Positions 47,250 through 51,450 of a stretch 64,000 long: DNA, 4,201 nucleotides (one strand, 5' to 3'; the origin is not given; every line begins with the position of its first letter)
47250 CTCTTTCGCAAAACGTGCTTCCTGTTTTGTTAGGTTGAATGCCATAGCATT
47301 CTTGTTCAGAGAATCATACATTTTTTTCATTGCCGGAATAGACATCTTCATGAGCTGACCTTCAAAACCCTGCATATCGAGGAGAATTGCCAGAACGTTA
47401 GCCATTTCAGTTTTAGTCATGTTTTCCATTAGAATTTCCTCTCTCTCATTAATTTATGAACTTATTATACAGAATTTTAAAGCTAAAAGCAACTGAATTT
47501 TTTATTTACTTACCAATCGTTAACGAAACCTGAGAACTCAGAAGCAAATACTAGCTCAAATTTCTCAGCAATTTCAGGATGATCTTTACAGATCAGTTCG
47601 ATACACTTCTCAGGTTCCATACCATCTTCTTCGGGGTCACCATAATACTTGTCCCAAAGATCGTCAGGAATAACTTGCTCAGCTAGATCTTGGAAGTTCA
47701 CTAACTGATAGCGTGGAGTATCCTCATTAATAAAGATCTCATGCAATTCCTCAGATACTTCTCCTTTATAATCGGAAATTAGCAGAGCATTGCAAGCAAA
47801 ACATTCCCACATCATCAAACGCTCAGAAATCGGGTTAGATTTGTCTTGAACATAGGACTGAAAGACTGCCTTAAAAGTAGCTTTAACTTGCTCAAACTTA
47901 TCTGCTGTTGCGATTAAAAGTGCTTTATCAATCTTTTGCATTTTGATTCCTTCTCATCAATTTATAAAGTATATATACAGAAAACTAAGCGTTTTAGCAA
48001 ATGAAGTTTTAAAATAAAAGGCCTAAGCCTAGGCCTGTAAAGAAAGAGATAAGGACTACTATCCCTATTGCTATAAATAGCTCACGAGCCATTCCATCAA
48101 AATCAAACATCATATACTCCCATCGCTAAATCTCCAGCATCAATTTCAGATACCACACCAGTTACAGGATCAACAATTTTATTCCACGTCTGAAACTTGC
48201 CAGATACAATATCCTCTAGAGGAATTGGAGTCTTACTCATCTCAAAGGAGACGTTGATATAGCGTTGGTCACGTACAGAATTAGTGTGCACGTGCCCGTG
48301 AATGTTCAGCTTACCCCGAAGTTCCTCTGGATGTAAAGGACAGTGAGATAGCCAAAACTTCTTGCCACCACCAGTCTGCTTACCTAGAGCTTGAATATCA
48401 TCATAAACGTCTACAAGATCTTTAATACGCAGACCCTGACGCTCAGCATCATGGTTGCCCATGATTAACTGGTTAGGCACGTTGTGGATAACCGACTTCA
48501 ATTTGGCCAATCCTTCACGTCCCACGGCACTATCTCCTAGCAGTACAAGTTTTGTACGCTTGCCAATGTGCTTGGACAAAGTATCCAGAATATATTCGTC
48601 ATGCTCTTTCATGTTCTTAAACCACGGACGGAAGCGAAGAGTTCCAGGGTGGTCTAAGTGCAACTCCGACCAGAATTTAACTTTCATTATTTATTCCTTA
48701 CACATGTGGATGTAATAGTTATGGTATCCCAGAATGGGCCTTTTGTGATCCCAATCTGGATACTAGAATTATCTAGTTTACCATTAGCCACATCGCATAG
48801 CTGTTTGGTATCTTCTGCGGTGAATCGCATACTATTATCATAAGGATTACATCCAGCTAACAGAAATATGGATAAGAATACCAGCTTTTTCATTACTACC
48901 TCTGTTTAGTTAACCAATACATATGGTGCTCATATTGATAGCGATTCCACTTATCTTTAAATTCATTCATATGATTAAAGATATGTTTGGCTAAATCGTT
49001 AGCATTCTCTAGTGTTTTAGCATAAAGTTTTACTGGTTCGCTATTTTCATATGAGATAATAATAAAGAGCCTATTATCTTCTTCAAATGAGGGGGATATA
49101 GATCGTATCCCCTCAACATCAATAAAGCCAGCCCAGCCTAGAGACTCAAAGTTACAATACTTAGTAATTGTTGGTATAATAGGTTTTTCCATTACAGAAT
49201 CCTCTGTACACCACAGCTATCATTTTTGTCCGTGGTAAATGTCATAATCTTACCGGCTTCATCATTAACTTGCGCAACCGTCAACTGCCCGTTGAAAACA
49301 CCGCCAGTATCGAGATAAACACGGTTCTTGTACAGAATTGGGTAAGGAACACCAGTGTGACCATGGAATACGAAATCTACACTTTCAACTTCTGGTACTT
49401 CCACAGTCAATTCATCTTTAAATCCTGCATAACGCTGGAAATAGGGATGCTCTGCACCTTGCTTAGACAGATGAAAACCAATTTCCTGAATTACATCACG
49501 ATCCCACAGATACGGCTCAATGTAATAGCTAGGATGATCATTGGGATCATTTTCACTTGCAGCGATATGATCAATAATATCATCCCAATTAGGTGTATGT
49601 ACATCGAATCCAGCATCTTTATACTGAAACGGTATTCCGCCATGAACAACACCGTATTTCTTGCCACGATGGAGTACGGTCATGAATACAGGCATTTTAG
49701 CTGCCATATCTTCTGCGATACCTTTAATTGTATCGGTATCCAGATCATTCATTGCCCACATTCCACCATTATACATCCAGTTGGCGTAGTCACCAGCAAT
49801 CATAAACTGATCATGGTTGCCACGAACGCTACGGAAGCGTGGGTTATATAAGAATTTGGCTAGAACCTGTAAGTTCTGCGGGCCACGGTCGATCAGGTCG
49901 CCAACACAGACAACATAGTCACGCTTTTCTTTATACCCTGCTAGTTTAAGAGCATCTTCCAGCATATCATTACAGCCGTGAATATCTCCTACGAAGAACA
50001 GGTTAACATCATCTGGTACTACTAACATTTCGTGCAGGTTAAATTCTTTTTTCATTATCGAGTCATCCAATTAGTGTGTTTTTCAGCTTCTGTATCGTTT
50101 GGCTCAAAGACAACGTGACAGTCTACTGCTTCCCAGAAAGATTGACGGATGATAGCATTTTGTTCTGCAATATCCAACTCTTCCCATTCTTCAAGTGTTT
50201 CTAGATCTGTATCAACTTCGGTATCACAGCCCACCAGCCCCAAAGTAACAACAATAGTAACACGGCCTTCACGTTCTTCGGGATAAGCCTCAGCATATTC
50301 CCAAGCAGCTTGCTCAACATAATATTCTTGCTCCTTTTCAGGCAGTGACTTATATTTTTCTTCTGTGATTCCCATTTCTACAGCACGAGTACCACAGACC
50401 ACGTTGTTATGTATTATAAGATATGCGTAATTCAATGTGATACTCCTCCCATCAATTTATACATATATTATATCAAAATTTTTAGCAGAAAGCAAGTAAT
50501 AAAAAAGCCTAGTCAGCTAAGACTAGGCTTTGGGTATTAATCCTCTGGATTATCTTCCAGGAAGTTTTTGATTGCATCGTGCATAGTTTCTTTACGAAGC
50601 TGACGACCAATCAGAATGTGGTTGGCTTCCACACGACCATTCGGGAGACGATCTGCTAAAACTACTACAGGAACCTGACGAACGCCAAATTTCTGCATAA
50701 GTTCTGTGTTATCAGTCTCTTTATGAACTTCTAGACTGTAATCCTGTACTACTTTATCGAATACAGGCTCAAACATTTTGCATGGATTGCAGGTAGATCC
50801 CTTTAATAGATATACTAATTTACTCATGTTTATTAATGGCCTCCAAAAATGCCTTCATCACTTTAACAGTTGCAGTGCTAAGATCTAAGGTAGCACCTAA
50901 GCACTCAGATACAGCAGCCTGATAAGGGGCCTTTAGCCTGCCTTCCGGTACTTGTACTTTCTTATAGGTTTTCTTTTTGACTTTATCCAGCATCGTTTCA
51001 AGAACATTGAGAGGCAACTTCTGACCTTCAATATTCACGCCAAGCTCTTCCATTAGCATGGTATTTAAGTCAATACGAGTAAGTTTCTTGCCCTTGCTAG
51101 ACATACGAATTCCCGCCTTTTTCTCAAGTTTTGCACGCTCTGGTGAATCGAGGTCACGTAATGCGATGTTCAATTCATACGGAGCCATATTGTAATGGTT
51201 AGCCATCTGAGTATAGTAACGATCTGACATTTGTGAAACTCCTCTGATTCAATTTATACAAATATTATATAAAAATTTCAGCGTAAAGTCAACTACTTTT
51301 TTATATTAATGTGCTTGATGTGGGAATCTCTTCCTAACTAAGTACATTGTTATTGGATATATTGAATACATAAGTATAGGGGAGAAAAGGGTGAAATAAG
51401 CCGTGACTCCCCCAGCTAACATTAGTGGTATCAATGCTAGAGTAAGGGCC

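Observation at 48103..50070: Two phosphoesterase genes in the early block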

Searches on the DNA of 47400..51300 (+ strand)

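Call 3: search_dna_similar(query=window:47400-51300:+, collection=phages, mode=near, max_rows=25)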
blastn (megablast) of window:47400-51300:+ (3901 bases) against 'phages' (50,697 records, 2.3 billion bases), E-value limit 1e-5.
Records with a match: 455; places in all: 461; records where one place covers at least 80% of the query: 163.
Best place of each record, by identity: 95-99% 27; 90-95% 176; 80-90% 108; 60-80% 144.
By first word of the organism name: Salmonella 271; Escherichia 131; Klebsiella 12; Phage 12; Bacteriophage 10; Shigella 4; Pectobacterium 4; Citrobacter 3; Listeria 3; Yersinia 2; and 3 more.
By host as written in the record: - 60; Escherichia coli 42; Salmonella enterica subsp. enterica serovar Enteritidis PT1 39; Salmonella sp. 25; Salmonella enterica 23; Salmonella enterica subsp. enterica serovar Enteritidis 21; Salmonella enterica subsp. enterica 19; Salmonella enterica subsp. enterica serovar Typhimurium 17; and 97 more.
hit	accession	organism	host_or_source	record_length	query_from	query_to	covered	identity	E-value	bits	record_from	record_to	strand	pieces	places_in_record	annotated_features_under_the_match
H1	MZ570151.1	Salmonella phage JNwz02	Salmonella sp. 2089b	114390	1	3901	100%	98.8%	0e+0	6942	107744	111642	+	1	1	serine/threonine protein phosphatase | putative serine/threonine protein phosphatase | hypothetical protein (x7) | thioredoxin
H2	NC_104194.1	Salmonella phage JNwz02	Salmonella sp. 2089b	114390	1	3901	100%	98.8%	0e+0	6942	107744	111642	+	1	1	serine/threonine protein phosphatase | putative serine/threonine protein phosphatase | hypothetical protein (x7) | thioredoxin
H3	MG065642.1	Campylobacter phage A148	Campylobacter jejuni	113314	1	3901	100%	95.5%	0e+0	6235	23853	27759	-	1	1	record has no annotation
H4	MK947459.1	Salmonella phage vB_SenS_SB13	Salmonella enterica subsp. enterica ...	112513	1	3901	100%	94.7%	0e+0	6056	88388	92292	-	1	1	putative serine/threonine protein phosphatase | phosphoesterase | hypothetical protein (x7) | thioredoxin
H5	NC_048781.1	Salmonella phage vB_SenS_SB13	Salmonella enterica subsp. enterica ...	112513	1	3901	100%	94.7%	0e+0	6056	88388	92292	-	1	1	NinI-like serine-threonine phosphatase | phosphoesterase | hypothetical protein (x6) | thioredoxin | Rz-like spanin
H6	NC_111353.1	Salmonella phage PRF-SP13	Salmonella enterica subsp. enterica ...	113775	1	3901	100%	94.6%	0e+0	6034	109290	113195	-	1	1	serine/threonine-protein phosphatase | hypothetical protein (x8)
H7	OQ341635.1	Salmonella phage PRF-SP13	Salmonella enterica subsp. enterica ...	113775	1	3901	100%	94.6%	0e+0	6034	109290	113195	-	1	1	serine/threonine-protein phosphatase | hypothetical protein (x8)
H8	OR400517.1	Salmonella phage PRF-SP12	Salmonella enterica subsp. enterica ...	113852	1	3901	100%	94.6%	0e+0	6034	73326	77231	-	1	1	serine/threonine-protein phosphatase | hypothetical protein (x8)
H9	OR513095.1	Salmonella phage STP-SP9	Salmonella enterica subsp. enterica ...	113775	1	3901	100%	94.6%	0e+0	6034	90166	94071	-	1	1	serine/threonine-protein phosphatase | hypothetical protein (x8)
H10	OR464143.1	Salmonella phage CRW-SP5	Salmonella enterica subsp. enterica ...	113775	1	3901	100%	94.6%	0e+0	6034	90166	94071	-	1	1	serine/threonine-protein phosphatase | hypothetical protein (x8)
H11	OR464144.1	Salmonella phage CRW-SP6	Salmonella enterica subsp. enterica ...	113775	1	3901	100%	94.6%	0e+0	6034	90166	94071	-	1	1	serine/threonine-protein phosphatase | hypothetical protein (x8)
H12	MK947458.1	Salmonella phage vB_SenS_SB10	Salmonella enterica subsp. enterica ...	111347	1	3901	100%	94.3%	0e+0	5967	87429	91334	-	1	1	putative serine/threonine protein phosphatase | phosphoesterase | hypothetical protein (x7) | thioredoxin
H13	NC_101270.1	Salmonella phage vB_SenS_SB10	Salmonella enterica subsp. enterica ...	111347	1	3901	100%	94.3%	0e+0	5967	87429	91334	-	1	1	putative serine/threonine protein phosphatase | phosphoesterase | hypothetical protein (x7) | thioredoxin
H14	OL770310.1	Escherichia phage PSa2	Enterobacteriaceae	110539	1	3901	100%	94.1%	0e+0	5934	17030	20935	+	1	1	pphA: putative serine/threonine protein phosphatase 2 | phosphoesterase | hypothetical protein (x5) | thioredoxin | putative protein 2C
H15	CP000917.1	Escherichia phage Eps7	Escherichia coli, Salmonella ...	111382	1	3901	100%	93.7%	0e+0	5856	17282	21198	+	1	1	putative serine/threonine protein phosphatase (x2) | Hypothetical protein (x5) | putative thioredoxin | putative protein 2C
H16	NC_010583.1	Escherichia phage Eps7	Escherichia coli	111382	1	3901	100%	93.7%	0e+0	5856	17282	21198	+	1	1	NinI-like serine-threonine phosphatase | phosphoesterase | hypothetical protein (x4) | putative thioredoxin | Rz-like spanin | and 1 other names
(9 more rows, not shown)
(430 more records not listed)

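Call 7: get_annotated_region(hit=H16, flank=6000)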
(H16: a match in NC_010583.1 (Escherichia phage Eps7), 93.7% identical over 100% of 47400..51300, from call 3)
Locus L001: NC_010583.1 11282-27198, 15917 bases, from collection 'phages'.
description: Enterobacteria phage EPS7, complete genome.
organism: Escherichia phage Eps7 (NCBI taxid 2886918)
taxonomy: Viruses; Duplodnaviria; Heunggongvirae; Uroviricota; Caudoviricetes; Demerecviridae; Markadamsvirinae; Epseptimavirus; Epseptimavirus EPS7
host: Escherichia coli; source: -; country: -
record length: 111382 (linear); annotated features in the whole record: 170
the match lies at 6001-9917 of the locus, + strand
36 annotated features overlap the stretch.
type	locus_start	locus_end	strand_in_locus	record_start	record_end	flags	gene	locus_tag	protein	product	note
CDS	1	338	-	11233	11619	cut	-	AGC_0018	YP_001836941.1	hypothetical protein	-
CDS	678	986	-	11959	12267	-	-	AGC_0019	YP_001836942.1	hypothetical protein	-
CDS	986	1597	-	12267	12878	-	-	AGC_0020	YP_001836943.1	hypothetical protein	-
CDS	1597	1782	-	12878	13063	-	-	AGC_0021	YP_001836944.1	hypothetical protein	-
CDS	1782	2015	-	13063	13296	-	-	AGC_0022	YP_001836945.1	hypothetical protein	-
CDS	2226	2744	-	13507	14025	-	-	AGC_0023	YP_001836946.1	hypothetical protein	-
CDS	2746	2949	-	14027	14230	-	-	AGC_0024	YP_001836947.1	hypothetical protein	-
CDS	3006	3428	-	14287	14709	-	-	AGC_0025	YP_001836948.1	hypothetical protein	-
CDS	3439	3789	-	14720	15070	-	-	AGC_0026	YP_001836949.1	hypothetical protein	-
CDS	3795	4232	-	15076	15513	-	-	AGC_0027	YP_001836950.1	hypothetical protein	-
CDS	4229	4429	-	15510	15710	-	-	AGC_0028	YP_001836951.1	hypothetical protein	-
CDS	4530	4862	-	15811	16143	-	-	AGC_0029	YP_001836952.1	hypothetical protein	-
CDS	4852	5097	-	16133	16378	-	-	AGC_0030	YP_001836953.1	hypothetical protein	-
CDS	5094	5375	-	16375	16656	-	-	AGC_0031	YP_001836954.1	hypothetical protein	-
CDS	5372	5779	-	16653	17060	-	-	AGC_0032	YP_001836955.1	hypothetical protein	-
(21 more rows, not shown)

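Call 10: get_annotated_region(hit=H2, flank=9000)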
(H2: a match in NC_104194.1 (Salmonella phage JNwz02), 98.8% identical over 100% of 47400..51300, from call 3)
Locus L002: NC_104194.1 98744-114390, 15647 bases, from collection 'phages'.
description: Salmonella phage JNwz02, complete genome.
organism: Salmonella phage JNwz02 (NCBI taxid 2861003)
taxonomy: Viruses; Duplodnaviria; Heunggongvirae; Uroviricota; Caudoviricetes; Demerecviridae; Markadamsvirinae; Epseptimavirus; Epseptimavirus JNwz02
host: Salmonella sp. 2089b; source: sewage; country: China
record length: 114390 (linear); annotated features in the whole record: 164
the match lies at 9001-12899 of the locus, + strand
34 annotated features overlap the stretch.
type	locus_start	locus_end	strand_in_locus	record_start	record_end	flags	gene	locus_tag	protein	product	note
CDS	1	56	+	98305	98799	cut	-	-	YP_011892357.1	hypothetical protein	-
CDS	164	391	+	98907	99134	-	-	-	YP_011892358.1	hypothetical protein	-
CDS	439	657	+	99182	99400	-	-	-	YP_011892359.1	hypothetical protein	-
CDS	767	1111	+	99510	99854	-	-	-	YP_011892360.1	hypothetical protein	-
CDS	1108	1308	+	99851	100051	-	-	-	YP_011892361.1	hypothetical protein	-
CDS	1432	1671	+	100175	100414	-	-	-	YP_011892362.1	hypothetical protein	-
CDS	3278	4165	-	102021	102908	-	-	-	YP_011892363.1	hypothetical protein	-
CDS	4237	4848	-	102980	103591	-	-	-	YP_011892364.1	hypothetical protein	-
CDS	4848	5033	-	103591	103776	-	-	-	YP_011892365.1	hypothetical protein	-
CDS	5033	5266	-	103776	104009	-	-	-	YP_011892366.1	hypothetical protein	-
CDS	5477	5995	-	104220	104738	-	-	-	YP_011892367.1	hypothetical protein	-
CDS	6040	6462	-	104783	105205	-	-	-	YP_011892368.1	hypothetical protein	-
CDS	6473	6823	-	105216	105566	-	-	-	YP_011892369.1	capsid and scaffold protein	-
CDS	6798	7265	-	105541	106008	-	-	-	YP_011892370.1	hypothetical protein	-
CDS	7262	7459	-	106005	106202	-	-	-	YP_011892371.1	hypothetical protein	-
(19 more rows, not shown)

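Call 39: search_dna_similar(query=window:48645-48685:-, collection=phages, mode=near, max_evalue=10, max_rows=40)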
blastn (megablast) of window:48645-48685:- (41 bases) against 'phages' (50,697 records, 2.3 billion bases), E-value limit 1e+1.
Records with a match: 15; places in all: 15; records where one place covers at least 80% of the query: 15.
Best place of each record, by identity: >=99% 15.
By first word of the organism name: Salmonella 10; Escherichia 3; Obesumbacterium 1; Campylobacter 1.
By host as written in the record: Salmonella sp. ATCC 14028 2; Salmonella enterica subsp. enterica serovar Enteritidis SA215 2; Salmonella sp. 2089b 2; Salmonella sp. 2; Escherichia coli K-12 2; Obesumbacterium proteus LE8 1; Salmonella enterica subsp. enterica serovar Thompson 1; Escherichia coli CECT 5947 1; and 2 more.
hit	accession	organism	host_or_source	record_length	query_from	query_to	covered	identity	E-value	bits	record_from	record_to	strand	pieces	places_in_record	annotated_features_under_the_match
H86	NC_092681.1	Salmonella phage BD13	Salmonella sp. ATCC 14028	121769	1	41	100%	100.0%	3e-13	77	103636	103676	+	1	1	Phosphoesterase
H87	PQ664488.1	Obesumbacterium phage Ob_P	Obesumbacterium proteus LE8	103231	1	41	100%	100.0%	3e-13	77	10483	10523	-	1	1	hypothetical protein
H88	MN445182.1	Salmonella phage vB_SalS_SA001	Salmonella enterica subsp. enterica ...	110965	1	41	100%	100.0%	3e-13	77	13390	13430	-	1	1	serine/threonine specific protein phosphatase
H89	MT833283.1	Escherichia coli phage vB_EcoS_Ace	Escherichia coli CECT 5947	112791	1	41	100%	100.0%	3e-13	77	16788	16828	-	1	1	serine/threonine protein phosphatase protein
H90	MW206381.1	Salmonella phage SP76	Salmonella enterica subsp. enterica ...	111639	1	41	100%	100.0%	3e-13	77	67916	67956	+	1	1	Phosphoesterase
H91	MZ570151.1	Salmonella phage JNwz02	Salmonella sp. 2089b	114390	1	41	100%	100.0%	3e-13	77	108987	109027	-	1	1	putative serine/threonine protein phosphatase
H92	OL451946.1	Salmonella phage BD13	Salmonella sp. ATCC 14028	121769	1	41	100%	100.0%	3e-13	77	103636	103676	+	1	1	Phosphoesterase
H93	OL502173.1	Salmonella phage JN-S202001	Salmonella sp.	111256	1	41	100%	100.0%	3e-13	77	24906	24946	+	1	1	phosphoesterase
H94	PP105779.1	Salmonella phage vB_SalS-SIY1lw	Salmonella infantis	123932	1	41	100%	100.0%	3e-13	77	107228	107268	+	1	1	phosphoesterase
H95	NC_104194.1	Salmonella phage JNwz02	Salmonella sp. 2089b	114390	1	41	100%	100.0%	3e-13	77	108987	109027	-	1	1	putative serine/threonine protein phosphatase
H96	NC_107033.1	Salmonella phage JN-S202001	Salmonella sp.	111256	1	41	100%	100.0%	3e-13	77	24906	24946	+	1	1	phosphoesterase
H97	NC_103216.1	Salmonella phage SP76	Salmonella enterica subsp. enterica ...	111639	1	41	100%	100.0%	3e-13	77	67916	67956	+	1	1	Phosphoesterase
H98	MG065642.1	Campylobacter phage A148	Campylobacter jejuni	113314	1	39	95%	100.0%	4e-12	73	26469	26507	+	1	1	record has no annotation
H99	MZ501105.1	Escherichia phage SuperGirl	Escherichia coli K-12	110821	1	39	95%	100.0%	4e-12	73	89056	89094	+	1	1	serine/threonine phosphatase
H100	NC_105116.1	Escherichia phage SuperGirl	Escherichia coli K-12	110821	1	39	95%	100.0%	4e-12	73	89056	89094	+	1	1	serine/threonine phosphatase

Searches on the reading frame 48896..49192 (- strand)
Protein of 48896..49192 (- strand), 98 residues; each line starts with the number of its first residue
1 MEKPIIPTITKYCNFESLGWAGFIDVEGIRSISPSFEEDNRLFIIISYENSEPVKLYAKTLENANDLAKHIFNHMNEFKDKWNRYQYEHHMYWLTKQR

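Call 4: search_protein_families(library=pfam, proteins=[window:48896-49192:-], max_evalue=0.01)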
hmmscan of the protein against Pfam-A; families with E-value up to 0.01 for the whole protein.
window:48896-49192:- (98 aa): 0 families

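Call 5: search_protein_families(library=phrogs, proteins=[window:48896-49192:-], max_evalue=0.001)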
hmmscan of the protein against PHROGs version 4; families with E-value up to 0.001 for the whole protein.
window:48896-49192:- (98 aa): 0 families
